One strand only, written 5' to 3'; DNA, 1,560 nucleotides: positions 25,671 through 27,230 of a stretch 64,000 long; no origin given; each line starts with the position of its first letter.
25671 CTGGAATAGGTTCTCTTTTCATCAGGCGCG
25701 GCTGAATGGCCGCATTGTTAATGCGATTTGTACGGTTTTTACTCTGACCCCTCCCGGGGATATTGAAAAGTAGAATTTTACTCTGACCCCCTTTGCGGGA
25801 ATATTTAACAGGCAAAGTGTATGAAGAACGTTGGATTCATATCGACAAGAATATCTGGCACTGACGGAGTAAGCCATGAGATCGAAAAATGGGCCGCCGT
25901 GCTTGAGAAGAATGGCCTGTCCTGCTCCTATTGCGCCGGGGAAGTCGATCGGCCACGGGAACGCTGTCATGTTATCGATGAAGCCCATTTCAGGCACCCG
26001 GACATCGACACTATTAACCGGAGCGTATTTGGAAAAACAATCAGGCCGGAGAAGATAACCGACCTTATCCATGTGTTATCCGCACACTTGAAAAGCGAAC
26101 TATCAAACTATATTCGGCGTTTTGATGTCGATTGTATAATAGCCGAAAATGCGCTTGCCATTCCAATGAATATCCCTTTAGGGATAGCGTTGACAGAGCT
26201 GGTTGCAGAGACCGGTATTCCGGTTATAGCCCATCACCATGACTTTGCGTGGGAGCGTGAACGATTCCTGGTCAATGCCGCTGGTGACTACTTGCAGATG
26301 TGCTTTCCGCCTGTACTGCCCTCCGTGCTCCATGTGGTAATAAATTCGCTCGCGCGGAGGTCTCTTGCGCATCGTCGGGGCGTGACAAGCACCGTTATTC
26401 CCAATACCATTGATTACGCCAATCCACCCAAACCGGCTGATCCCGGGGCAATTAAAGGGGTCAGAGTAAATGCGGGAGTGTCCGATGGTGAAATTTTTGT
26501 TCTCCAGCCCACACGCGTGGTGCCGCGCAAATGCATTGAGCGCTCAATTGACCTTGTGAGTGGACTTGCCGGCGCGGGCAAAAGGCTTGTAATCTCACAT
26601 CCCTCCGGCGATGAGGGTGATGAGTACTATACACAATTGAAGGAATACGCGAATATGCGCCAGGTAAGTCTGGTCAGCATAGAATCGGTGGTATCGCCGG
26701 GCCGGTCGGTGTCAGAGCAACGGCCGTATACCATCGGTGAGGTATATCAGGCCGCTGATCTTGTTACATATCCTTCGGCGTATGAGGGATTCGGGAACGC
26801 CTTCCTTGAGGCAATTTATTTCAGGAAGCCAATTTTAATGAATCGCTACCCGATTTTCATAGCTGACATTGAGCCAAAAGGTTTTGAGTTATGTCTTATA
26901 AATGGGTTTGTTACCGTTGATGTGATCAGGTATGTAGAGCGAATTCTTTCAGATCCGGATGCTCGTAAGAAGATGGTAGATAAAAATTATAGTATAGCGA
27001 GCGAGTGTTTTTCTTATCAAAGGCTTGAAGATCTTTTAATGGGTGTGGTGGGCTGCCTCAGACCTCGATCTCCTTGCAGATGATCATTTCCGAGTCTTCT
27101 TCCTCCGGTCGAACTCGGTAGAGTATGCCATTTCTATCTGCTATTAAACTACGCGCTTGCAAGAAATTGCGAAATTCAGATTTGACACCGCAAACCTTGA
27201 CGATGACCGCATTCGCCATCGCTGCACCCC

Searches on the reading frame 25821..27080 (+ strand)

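Call 14: search_protein_families(library=pfam, proteins=[window:25821-27080:+], max_evalue=0.01)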
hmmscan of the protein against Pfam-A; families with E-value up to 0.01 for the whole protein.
window:25821-27080:+ (420 aa): 4 families
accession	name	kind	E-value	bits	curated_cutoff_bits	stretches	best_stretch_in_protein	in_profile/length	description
PF00534.26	Glycos_transf_1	-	2e-10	40.9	26.4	1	303-389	84-169/172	Glycosyl transferases group 1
PF13692.12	Glyco_trans_1_4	-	5.9e-07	30.3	27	1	302-354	69-118/142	Glycosyl transferases group 1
PF13439.12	Glyco_transf_4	-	6.6e-05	23.4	28.5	1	90-198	60-167/170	Glycosyltransferase Family 4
PF20706.3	GT4-conflict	-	0.0026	17.2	26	1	304-341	274-311/385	Family 4 Glycosyltransferase in conflict systems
